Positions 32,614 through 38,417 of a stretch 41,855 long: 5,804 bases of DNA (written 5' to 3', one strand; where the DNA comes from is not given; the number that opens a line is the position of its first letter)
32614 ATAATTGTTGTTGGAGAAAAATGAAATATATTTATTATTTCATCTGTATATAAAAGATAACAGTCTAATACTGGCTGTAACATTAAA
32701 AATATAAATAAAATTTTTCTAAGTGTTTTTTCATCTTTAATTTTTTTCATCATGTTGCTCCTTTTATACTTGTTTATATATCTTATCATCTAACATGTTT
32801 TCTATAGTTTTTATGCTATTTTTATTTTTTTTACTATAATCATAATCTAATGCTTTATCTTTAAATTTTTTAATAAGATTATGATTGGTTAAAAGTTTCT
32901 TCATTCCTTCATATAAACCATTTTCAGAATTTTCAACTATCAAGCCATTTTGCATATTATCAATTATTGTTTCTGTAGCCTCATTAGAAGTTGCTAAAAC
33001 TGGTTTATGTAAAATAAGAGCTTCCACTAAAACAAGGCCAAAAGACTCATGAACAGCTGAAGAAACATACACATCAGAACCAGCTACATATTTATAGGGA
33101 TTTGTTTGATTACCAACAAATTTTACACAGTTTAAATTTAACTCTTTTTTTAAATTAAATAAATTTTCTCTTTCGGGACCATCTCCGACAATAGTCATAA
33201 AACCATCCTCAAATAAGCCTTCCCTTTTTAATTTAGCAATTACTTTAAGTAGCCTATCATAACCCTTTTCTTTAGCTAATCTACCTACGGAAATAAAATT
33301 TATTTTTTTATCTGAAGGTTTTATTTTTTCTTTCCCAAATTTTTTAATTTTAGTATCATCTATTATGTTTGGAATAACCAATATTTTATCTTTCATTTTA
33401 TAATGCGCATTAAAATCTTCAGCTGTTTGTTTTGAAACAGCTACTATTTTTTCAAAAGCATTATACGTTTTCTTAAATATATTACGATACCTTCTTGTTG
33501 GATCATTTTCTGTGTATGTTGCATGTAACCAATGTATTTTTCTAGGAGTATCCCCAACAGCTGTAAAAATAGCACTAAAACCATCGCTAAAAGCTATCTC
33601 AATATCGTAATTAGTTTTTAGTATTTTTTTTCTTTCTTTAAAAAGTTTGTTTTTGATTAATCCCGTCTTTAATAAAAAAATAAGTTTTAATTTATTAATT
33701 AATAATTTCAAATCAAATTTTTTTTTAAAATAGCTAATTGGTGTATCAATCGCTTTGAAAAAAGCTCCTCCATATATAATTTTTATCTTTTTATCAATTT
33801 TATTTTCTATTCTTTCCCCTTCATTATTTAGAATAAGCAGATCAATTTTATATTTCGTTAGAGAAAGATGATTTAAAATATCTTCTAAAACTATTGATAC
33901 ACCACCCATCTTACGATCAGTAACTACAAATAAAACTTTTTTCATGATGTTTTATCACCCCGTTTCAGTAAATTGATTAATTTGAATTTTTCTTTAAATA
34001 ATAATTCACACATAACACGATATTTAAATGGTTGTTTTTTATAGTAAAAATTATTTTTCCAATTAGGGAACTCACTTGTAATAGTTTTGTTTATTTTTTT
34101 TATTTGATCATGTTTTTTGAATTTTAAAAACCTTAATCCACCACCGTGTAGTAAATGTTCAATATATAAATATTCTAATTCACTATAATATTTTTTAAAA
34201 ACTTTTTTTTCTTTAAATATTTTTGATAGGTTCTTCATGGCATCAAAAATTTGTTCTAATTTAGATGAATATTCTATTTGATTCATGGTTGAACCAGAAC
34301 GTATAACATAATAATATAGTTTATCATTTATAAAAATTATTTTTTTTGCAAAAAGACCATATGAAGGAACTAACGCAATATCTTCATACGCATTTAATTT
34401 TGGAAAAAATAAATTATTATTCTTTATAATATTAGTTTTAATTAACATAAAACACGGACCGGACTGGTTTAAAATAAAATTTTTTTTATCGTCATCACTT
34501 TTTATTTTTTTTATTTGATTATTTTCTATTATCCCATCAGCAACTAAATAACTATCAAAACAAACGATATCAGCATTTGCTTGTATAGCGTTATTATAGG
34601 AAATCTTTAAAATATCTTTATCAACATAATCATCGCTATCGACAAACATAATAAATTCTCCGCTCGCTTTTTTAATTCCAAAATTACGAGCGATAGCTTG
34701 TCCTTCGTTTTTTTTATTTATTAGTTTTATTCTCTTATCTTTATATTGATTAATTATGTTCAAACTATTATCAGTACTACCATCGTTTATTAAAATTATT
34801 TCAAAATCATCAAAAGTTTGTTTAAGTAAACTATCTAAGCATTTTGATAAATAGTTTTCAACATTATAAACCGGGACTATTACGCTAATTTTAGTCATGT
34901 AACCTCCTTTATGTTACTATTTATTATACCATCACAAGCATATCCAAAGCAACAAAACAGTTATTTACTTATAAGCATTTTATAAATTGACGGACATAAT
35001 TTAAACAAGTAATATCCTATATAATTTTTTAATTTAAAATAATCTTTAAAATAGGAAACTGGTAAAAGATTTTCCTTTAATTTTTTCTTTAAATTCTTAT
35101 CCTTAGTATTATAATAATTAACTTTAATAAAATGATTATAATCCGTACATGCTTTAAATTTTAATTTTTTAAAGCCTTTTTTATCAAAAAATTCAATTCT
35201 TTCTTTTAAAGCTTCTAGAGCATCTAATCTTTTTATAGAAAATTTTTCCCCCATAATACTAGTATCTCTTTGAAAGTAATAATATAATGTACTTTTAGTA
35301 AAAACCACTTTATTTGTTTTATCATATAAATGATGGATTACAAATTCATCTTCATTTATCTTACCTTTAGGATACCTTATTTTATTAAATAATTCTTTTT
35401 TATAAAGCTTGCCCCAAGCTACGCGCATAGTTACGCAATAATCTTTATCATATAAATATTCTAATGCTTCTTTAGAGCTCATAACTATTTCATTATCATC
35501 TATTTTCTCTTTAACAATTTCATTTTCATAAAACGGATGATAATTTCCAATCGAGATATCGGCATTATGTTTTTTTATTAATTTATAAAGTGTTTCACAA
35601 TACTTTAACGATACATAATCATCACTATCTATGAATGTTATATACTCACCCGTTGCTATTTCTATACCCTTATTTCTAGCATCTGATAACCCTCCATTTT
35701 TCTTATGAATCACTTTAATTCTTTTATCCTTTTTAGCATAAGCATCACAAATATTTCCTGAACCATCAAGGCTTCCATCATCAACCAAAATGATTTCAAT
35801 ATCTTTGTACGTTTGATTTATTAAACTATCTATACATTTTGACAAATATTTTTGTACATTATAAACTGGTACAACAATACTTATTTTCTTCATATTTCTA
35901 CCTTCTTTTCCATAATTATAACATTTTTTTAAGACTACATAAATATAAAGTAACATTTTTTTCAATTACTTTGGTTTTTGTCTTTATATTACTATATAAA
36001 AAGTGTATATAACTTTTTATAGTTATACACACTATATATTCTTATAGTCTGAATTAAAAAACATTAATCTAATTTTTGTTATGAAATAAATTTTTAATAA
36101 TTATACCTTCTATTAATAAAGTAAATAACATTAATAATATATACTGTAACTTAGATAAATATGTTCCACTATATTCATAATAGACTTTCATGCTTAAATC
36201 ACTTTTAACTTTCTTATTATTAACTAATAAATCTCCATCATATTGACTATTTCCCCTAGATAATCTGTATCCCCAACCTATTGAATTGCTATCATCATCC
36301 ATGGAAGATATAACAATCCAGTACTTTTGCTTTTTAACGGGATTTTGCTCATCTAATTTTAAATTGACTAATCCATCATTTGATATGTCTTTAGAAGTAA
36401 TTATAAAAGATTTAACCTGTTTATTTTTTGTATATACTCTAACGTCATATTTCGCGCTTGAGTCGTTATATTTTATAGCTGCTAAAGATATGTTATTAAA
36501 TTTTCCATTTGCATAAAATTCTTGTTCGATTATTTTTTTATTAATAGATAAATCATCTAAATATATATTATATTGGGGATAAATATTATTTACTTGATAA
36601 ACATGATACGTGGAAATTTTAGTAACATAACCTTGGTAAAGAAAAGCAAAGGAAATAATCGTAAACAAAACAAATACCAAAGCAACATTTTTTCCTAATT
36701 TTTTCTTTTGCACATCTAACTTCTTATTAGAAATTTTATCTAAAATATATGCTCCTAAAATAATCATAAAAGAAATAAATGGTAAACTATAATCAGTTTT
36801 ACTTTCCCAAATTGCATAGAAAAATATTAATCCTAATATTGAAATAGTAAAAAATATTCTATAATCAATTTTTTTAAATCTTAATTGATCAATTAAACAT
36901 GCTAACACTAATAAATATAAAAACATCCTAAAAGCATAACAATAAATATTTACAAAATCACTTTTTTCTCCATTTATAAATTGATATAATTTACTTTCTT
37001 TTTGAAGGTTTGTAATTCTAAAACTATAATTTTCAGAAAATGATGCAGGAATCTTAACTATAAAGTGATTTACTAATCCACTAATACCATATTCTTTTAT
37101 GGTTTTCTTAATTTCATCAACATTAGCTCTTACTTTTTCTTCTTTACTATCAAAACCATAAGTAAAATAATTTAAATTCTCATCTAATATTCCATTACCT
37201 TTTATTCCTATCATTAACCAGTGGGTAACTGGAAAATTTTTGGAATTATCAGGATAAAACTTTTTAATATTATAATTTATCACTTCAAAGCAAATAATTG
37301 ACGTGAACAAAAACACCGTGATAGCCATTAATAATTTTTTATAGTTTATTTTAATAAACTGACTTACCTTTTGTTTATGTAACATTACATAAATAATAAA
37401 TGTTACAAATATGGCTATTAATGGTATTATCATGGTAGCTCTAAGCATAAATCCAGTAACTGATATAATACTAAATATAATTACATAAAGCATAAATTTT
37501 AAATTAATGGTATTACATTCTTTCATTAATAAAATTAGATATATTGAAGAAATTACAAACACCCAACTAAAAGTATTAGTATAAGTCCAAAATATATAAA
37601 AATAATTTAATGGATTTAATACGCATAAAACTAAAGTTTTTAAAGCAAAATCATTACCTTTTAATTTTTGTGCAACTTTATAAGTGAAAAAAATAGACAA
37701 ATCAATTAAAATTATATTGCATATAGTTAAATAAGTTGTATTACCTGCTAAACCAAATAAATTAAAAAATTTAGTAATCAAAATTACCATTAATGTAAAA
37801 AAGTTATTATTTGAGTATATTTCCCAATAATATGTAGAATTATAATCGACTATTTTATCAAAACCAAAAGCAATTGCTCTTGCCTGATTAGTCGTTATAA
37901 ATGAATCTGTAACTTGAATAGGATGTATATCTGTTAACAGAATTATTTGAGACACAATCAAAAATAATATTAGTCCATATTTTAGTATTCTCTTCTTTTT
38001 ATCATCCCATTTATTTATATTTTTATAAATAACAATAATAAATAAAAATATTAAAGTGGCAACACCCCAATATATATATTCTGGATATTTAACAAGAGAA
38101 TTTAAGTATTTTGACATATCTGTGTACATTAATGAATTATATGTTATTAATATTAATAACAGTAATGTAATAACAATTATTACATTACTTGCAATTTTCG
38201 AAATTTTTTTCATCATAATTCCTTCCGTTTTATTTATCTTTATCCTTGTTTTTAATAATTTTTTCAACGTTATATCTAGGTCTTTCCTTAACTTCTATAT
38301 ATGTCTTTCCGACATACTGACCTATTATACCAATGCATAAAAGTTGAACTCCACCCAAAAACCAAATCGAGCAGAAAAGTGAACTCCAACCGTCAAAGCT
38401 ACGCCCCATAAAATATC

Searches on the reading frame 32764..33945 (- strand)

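Call 5: search_protein_families(library=pfam, proteins=[window:32764-33945:-], max_evalue=0.01)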
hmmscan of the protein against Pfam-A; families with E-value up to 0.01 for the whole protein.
window:32764-33945:- (393 aa): 4 families
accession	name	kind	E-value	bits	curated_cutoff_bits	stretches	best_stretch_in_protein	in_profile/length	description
PF00534.26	Glycos_transf_1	-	4.1e-31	108.3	26.4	1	205-365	6-169/172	Glycosyl transferases group 1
PF13692.12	Glyco_trans_1_4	-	3.6e-23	82.8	27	1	216-354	3-142/142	Glycosyl transferases group 1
PF13439.12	Glyco_transf_4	-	1.9e-11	44.7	28.5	1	14-198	2-169/170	Glycosyltransferase Family 4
PF20706.3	GT4-conflict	-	1.4e-07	31.3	26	1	165-321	148-313/385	Family 4 Glycosyltransferase in conflict systems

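Call 6: search_protein_families(library=ncbifam, proteins=[window:32764-33945:-], max_evalue=0.01)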
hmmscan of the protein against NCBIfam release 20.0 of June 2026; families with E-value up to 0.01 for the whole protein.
window:32764-33945:- (393 aa): 26 families (the best 25 are shown)
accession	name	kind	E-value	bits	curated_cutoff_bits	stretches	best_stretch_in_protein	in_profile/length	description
NF050063.1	ProtGlycPglJ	equivalog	4.3e-30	105.1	500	1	154-367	135-349/363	N-acetylgalactosamine-N,N'-diacetylbacillosaminyl-diphospho-undecaprenol 4-alpha-N-acetylgalactosaminyltransferase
TIGR03999.1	thiol_BshA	equivalog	4.4e-22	78.5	273.7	1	151-378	132-363/375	N-acetyl-alpha-D-glucosaminyl L-malate synthase BshA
TIGR03088.1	stp2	hypoth_equivalog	2e-19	69.9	409.05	1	132-365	103-349/374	TIGR03088 family PEP-CTERM/XrtA system glycosyltransferase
NF047684.1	TeichurnBiosyTuaC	equivalog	7e-18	64.7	550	1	154-364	155-364/391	teichuronic acid biosynthesis protein TuaC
NF041876.1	EPS_EpsE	equivalog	1.2e-15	57.7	400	1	177-362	175-369/389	exopolysaccharide biosynthesis GT4 family glycosyltransferase EpsE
TIGR04157.1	glyco_rSAM_CFB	subfamily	2.9e-15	56.2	400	1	15-378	15-389/406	TIGR04157 family glycosyltransferase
NF046085.1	XrtY_assoc_Gly1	equivalog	8e-13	48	400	1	160-370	157-368/387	XrtY-associated glycosyltransferase XYAG1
NF049988.1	MGlcDAGSynMgs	equivalog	1.1e-12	48.1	400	1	206-387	205-386/398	alpha-monoglucosyldiacylglycerol synthase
NF041010.1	glycosy_Agl16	equivalog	1.6e-12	46.9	575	1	151-366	121-329/352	glycosylation protein Agl16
NF053787.1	GlcN_PG_synth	equivalog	6.3e-10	38.4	480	1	152-354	132-326/361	N-acetylglucosaminyl phosphatidylglycerol synthase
TIGR02149.1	glgA_Coryne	subfamily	8.5e-10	38.3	302.4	1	158-361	139-362/391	glycogen synthase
TIGR03449.1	mycothiol_MshA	equivalog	5.4e-09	35.4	462.5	1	212-377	220-392/406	D-inositol-3-phosphate glycosyltransferase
TIGR02472.1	sucr_P_syn_N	equivalog_domain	2.1e-08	33.4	576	1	290-365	341-417/439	sucrose-phosphate synthase, putative, glycosyltransferase domain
NF038295.1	EPS_HpsP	equivalog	5e-08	32.3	550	1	171-378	162-376/388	hormogonium polysaccharide biosynthesis glycosyltransferase HpsP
NF007640.0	PRK10307.1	subfamily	8.3e-08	31.5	276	1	158-384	166-403/411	WcaI family glycosyltransferase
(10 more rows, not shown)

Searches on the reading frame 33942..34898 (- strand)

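Call 8: search_protein_families(library=pfam, proteins=[window:33942-34898:-], max_evalue=0.001)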
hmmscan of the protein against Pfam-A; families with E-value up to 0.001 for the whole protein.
window:33942-34898:- (318 aa): 4 families
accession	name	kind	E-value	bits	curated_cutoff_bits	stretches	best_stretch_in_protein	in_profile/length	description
PF00535.33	Glycos_transf_2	-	1.2e-36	126.6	23.3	1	5-132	1-131/168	Glycosyl transferase family 2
PF10111.15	Glyco_tranf_2_2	-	4.7e-14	53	27.3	1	5-111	1-117/276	Glycosyltransferase like family 2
PF13641.12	Glyco_tranf_2_3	-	9.3e-12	45.9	27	1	4-112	3-119/230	Glycosyltransferase like family 2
PF13704.12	Glyco_tranf_2_4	-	0.00067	20.5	27.5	0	12-95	2-87/98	Glycosyl transferase family 2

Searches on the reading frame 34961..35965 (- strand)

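Call 8: search_protein_families(library=pfam, proteins=[window:34961-35965:-], max_evalue=0.001)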
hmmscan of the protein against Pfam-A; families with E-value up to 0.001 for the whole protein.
window:34961-35965:- (334 aa): 3 families
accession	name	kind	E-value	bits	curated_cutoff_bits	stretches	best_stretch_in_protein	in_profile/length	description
PF00535.33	Glycos_transf_2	-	1.8e-42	145.5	23.3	1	29-195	1-166/168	Glycosyl transferase family 2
PF10111.15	Glyco_tranf_2_2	-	3e-11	43.8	27.3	1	29-134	1-110/276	Glycosyltransferase like family 2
PF13641.12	Glyco_tranf_2_3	-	7.1e-09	36.5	27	1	28-119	3-100/230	Glycosyltransferase like family 2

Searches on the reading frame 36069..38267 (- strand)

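Call 8: search_protein_families(library=pfam, proteins=[window:36069-38267:-], max_evalue=0.001)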
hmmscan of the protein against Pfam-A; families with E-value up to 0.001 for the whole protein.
window:36069-38267:- (732 aa): 0 families

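Call 33: search_protein_families(library=ncbifam, proteins=[window:36069-38267:-], max_evalue=0.001)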
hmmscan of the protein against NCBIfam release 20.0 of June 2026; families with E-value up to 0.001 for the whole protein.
window:36069-38267:- (732 aa): 1 family
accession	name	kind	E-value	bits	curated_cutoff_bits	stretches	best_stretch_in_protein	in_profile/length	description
TIGR03766.2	TIGR03766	equivalog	2.7e-13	49.7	500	1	28-405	14-378/496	TIGR03766 family XrtG-associated glycosyltransferase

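Call 71: search_protein_families(library=pfam, proteins=[window:36069-38267:-], max_evalue=0.01)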
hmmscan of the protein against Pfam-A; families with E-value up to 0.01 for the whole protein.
window:36069-38267:- (732 aa): 0 families
